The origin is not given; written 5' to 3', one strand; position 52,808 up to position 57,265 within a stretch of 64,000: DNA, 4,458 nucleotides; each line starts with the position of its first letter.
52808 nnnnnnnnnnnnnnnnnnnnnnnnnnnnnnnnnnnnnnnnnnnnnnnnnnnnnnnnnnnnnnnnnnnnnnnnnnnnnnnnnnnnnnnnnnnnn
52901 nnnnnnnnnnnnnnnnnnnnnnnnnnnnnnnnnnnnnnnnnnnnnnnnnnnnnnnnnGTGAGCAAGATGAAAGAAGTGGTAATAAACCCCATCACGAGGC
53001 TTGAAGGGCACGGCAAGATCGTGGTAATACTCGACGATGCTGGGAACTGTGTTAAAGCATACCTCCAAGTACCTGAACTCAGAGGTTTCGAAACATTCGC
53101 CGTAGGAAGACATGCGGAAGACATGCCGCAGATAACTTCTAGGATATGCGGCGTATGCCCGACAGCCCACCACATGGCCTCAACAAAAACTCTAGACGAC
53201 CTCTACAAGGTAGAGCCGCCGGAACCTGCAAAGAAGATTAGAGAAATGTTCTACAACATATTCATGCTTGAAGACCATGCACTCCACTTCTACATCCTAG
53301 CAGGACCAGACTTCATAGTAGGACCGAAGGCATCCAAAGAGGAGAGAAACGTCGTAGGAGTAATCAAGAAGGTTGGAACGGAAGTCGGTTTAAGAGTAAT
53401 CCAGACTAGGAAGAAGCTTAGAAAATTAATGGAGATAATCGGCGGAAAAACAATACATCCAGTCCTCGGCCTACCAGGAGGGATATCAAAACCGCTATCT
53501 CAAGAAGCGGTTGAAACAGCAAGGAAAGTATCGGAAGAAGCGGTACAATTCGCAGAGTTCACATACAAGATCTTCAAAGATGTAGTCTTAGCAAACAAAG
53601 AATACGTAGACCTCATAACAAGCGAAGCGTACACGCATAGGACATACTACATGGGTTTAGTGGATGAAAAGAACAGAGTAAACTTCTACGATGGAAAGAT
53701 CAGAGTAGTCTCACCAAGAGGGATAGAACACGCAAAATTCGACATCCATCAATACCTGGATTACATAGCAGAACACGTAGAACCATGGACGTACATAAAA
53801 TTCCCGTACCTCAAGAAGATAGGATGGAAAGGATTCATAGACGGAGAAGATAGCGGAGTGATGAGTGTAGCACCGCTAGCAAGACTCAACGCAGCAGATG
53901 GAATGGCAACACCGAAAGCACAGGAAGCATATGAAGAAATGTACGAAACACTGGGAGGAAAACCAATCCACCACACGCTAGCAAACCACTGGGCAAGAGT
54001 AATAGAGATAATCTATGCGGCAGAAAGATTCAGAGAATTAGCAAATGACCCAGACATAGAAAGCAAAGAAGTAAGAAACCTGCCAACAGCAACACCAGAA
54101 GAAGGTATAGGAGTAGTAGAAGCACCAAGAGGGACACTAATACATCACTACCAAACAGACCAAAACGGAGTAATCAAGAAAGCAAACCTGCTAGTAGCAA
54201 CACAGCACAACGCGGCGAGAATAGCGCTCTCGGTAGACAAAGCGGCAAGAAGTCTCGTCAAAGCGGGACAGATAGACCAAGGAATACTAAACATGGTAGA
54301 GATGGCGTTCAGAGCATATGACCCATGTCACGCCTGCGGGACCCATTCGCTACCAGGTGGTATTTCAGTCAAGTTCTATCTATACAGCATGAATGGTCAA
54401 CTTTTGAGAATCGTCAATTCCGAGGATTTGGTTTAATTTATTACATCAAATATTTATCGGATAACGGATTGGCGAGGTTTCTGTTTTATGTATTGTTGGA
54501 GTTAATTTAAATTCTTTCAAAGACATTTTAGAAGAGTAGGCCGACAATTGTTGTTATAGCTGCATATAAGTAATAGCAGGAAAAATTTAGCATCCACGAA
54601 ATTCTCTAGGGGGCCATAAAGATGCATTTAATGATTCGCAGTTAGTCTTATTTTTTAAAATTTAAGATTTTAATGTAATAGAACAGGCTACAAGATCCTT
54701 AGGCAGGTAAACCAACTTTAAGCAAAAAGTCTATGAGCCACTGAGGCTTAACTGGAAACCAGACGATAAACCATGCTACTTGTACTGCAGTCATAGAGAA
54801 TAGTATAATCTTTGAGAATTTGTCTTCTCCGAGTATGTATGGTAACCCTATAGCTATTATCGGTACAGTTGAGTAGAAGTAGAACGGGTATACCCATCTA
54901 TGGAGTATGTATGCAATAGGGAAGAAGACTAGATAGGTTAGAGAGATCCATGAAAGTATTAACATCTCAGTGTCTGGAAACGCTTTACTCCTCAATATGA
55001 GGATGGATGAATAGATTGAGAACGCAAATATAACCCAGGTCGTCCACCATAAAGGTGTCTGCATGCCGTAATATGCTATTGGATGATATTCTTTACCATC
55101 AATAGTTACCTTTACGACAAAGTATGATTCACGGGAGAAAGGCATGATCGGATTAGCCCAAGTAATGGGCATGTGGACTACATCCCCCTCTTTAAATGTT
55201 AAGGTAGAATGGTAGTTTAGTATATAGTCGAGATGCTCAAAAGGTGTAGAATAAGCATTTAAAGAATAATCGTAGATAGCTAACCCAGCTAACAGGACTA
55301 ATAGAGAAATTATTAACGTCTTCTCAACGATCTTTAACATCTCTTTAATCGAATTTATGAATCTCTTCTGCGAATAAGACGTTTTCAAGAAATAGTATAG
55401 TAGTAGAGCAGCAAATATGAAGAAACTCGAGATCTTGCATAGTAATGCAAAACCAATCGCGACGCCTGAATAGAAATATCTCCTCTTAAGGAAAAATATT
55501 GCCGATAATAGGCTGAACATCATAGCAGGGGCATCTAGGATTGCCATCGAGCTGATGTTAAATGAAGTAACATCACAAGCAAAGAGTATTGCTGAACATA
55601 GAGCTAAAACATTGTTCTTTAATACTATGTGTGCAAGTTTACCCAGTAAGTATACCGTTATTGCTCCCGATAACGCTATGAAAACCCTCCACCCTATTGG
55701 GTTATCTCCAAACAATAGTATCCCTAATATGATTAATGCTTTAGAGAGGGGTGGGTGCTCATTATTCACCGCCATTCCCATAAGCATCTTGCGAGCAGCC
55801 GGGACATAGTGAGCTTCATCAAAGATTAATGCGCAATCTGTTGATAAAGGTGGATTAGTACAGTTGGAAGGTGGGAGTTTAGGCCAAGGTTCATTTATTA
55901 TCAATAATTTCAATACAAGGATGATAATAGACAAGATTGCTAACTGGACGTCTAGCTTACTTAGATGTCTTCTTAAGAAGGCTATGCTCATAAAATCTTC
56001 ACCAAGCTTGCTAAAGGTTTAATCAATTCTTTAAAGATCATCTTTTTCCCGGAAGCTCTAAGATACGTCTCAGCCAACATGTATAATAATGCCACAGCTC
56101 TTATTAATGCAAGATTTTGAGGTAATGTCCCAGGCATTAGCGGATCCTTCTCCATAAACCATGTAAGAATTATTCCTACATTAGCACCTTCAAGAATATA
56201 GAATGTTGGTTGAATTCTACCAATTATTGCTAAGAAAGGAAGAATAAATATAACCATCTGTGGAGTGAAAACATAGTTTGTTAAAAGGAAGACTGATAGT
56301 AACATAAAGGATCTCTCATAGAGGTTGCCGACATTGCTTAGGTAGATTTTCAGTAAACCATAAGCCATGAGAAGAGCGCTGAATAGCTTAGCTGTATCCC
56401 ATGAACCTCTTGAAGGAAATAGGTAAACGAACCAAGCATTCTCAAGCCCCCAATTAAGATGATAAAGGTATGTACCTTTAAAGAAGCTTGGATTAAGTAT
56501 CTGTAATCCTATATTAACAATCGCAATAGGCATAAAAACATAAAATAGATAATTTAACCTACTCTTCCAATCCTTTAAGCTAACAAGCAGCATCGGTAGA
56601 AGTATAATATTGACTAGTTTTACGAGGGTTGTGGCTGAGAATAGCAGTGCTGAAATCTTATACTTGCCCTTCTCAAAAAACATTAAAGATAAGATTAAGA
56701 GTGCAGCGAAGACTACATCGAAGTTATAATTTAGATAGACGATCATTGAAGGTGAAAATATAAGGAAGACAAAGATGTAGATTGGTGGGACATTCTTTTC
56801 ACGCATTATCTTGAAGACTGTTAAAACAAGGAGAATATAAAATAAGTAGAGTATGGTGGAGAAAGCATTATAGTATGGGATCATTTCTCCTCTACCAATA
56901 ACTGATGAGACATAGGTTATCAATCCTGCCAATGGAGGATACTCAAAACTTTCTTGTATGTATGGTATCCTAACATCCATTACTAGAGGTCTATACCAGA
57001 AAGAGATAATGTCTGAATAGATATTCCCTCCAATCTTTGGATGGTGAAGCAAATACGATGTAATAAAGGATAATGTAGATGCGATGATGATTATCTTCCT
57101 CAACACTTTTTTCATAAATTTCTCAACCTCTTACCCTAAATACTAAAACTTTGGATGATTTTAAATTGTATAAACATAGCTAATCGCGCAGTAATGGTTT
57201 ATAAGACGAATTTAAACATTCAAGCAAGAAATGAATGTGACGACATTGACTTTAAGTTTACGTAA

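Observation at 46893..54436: Qmo-like membrane module and HdrA-MvhDGA [NiFe]-hydrogenase in one operon, with no CCG-domain (HdrB/HdrD) partner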

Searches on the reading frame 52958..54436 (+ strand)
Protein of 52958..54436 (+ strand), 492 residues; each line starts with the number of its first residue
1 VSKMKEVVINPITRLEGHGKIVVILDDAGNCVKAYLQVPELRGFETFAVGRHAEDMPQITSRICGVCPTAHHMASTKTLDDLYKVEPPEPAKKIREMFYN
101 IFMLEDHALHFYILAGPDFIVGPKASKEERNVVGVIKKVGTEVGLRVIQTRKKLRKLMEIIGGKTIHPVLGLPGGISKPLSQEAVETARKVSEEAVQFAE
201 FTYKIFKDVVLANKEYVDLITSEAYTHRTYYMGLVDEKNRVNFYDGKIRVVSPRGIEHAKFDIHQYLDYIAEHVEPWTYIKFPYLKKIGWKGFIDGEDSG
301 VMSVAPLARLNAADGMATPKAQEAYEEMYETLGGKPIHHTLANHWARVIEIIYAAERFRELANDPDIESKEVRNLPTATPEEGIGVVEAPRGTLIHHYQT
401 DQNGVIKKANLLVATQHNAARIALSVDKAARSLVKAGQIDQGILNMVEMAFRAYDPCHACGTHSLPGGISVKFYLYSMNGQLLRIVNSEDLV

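Call 3: search_protein_families(library=pfam, proteins=[window:52958-54436:+], max_evalue=0.01)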
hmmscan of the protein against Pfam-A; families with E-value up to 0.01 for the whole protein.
window:52958-54436:+ (492 aa): 1 family
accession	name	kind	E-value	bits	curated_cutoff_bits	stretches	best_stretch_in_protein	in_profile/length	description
PF00374.24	NiFeSe_Hases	-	8e-41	141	25.8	2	42-126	1-85/508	Nickel-dependent hydrogenase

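Call 4: search_protein_families(library=ncbifam, proteins=[window:52958-54436:+], max_evalue=0.01)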
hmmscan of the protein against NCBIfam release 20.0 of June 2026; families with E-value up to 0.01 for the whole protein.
window:52958-54436:+ (492 aa): 11 families
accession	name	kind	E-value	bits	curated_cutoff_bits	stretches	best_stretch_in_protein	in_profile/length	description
NF041785.2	VhuA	equivalog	3.1e-121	404.8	800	1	4-435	1-418/418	F420-non-reducing hydrogenase Vhu subunit A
NF040828.1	sulfhyd_ShyA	equivalog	4.6e-53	180.6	700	2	9-226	5-214/415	NAD(P)-dependent hydrogenase/sulfhydrogenase 2 subunit alpha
NF033181.1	NiFeSe_hydrog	equivalog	7.8e-52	176.8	600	2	4-131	1-127/507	nickel-dependent hydrogenase large subunit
NF045518.1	H2_NiFeSe_large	exception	9.8e-49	166.4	780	1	6-465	3-482/485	NiFeSe hydrogenase large subunit HysA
TIGR03295.1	frhA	equivalog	5.8e-44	150.7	392.5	1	5-465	3-397/412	coenzyme F420 hydrogenase subunit alpha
NF040832.1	sulfhyd_HydA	equivalog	2.6e-37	129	880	1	7-463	5-422/426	NADPH-dependent hydrogenase/sulfhydrogenase 1 subunit alpha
NF007550.0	PRK10170.1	equivalog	6.2e-24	84.3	1101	2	5-127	17-139/597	Ni/Fe-hydrogenase large subunit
NF007778.0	PRK10467.1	equivalog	5.1e-23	81.2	969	2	5-120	3-117/567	hydrogenase 2 large subunit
NF041786.2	VhuU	equivalog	1.9e-07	30.8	70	1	439-463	3-27/45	F420-non-reducing hydrogenase selenoprotein subunit VhuU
NF004739.1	PRK06075.1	equivalog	2.1e-06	26.7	360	0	18-111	13-108/384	NADH-quinone oxidoreductase subunit D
TIGR01962.1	NuoD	equivalog_domain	0.00012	21.1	459.35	0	18-110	15-109/386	NADH dehydrogenase (quinone) subunit D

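Call 32: search_solved_structures(query=window:52958-54436:+, max_evalue=1e-10)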
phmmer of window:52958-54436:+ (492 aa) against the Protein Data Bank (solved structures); distinct sequences matched with E-value up to 1e-10: 65 (the best 60 are shown).
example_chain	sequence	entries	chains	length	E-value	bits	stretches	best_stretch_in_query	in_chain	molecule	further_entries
7t2r_D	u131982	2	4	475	3.5e-110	372.3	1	4-486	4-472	NiFe hydrogenase large subunit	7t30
5odc_F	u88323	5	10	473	3.7e-109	369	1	6-465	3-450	Methyl-viologen reducing hydrogenase subunit A | Methyl-viologen reducing hydrogenase, subunit A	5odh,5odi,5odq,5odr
9sfi_g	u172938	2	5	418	5.2e-104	352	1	5-432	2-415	Coenzyme F420-reducing hydrogenase, alpha subunit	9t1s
9sw2_F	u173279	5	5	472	1.5e-100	340.6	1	6-483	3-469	F420-non-reducing hydrogenase subunit A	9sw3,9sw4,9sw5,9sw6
5xf9_D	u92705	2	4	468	5.6e-88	299.1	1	5-463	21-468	NAD-reducing hydrogenase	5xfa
5jsu_B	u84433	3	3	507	6.9e-35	124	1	7-466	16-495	Periplasmic [NiFeSe] hydrogenase, large subunit, selenocysteine-containing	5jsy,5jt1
5jsh_B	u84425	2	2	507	2.2e-33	119.1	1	7-465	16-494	Periplasmic [NiFeSe] hydrogenase, large subunit, selenocysteine-containing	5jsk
6z8o_B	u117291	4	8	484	3.6e-33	118.4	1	7-463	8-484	Periplasmic [NiFeSe] hydrogenase, large subunit, selenocysteine-containing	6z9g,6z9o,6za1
6ru9_B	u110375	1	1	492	3.8e-33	118.3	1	7-463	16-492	Periplasmic [NiFeSe] hydrogenase, large subunit, selenocysteine-containing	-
6z8m_B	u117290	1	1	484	8.9e-33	117.1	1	7-463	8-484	Periplasmic [NiFeSe] hydrogenase, large subunit, selenocysteine-containing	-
6rtp_B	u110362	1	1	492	9.2e-33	117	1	7-463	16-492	Periplasmic [NiFeSe] hydrogenase, large subunit, selenocysteine-containing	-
6ruc_B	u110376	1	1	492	9.4e-33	117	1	7-463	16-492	Periplasmic [NiFeSe] hydrogenase, large subunit, selenocysteine-containing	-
3ze6_B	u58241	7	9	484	1.2e-32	116.7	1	7-463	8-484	PERIPLASMIC [NIFESE] HYDROGENASE, LARGE SUBUNIT, SELENOCYS SELENOCYSTEINE-CONTAINING | PERIPLASMIC [NIFESE] HYDROGENASE, LARGE SUBUNIT, SELENOCYSTEINE-CONTAININ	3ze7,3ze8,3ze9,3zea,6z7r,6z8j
2wpn_B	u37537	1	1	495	1.3e-32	116.5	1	7-463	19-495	PERIPLASMIC [NIFESE] HYDROGENASE, LARGE SUBUNIT, SELENOCYSTEINE-CONTAINING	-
9nez_D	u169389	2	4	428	2.7e-32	115.5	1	7-464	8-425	Sulfhydrogenase 1 subunit alpha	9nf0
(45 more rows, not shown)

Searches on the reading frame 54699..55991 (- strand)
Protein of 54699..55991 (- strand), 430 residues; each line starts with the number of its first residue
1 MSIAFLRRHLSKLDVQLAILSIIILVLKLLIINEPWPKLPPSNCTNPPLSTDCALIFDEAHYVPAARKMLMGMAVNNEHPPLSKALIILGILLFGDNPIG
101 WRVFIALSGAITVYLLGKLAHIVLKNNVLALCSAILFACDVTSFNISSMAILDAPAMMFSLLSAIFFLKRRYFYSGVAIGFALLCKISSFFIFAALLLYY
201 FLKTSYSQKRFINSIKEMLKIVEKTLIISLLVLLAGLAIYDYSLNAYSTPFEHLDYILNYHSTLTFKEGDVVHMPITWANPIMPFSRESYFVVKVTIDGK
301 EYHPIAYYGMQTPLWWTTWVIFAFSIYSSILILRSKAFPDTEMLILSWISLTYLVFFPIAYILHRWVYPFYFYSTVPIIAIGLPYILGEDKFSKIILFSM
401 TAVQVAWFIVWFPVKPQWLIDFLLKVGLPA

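Call 7: search_protein_families(library=pfam, proteins=[window:54699-55991:-], max_evalue=0.001)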
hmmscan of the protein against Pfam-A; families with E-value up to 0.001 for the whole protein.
window:54699-55991:- (430 aa): 2 families
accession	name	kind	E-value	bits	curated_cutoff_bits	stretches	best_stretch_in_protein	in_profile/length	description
PF13231.12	PMT_2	-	5.7e-11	43.3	26.1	1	79-218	2-144/160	Dolichyl-phosphate-mannose-protein mannosyltransferase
PF02366.24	PMT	-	1.8e-07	31.4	22.7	1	96-232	80-228/245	Dolichyl-phosphate-mannose-protein mannosyltransferase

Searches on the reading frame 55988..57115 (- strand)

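Call 7: search_protein_families(library=pfam, proteins=[window:55988-57115:-], max_evalue=0.001)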
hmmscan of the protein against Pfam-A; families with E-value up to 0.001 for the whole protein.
window:55988-57115:- (375 aa): 1 family
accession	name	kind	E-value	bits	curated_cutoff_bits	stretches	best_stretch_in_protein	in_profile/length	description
PF09594.16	GT87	-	6.8e-06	26.4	25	1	57-208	1-148/237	Glycosyltransferase family 87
